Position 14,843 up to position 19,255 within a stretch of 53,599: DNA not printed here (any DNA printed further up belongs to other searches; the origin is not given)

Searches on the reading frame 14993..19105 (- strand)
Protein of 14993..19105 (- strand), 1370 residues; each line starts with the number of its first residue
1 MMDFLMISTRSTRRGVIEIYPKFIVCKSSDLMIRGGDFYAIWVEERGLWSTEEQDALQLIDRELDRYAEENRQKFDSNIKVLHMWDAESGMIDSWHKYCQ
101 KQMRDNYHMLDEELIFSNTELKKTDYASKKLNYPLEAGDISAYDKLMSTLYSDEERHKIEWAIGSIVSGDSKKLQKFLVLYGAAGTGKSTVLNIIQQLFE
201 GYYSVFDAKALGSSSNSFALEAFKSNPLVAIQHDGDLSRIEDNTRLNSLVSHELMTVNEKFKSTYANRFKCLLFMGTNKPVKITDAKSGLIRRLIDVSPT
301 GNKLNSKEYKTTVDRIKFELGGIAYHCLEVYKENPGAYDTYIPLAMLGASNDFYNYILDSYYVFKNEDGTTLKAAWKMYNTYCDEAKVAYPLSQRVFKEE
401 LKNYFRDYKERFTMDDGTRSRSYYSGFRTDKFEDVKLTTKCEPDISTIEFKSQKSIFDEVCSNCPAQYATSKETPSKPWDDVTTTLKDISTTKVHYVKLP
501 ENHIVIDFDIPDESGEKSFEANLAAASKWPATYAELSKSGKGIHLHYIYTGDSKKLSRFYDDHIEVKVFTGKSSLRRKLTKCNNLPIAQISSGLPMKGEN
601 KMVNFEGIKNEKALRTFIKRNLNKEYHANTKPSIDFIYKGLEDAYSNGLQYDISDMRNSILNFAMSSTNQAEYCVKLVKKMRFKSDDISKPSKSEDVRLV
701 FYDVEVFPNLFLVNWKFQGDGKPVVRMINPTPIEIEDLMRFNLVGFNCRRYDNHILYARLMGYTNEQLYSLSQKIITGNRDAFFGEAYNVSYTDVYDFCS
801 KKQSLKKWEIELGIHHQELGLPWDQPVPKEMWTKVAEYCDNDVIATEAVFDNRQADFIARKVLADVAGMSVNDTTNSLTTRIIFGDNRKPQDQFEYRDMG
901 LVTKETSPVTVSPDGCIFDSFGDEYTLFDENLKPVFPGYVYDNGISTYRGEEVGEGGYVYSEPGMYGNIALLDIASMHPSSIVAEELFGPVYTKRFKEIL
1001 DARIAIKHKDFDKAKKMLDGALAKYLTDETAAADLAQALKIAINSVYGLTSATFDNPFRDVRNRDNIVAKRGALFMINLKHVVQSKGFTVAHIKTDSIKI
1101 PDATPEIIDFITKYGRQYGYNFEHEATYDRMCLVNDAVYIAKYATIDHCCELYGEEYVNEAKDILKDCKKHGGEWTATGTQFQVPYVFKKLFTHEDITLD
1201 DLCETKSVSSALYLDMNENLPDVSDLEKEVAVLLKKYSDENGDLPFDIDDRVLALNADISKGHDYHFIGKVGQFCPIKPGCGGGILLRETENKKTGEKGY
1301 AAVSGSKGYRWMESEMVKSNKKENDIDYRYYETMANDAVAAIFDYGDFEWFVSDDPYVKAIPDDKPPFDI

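Call 81: search_protein_families(library=pfam, proteins=[window:14993-19105:-], max_evalue=0.001)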
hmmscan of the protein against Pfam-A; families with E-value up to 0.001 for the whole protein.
window:14993-19105:- (1370 aa): 1 family
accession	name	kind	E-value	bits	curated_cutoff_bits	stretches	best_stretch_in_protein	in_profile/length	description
PF19263.5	DUF5906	-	8.4e-13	49.4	27.6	1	180-293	1-114/114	Family of unknown function (DUF5906)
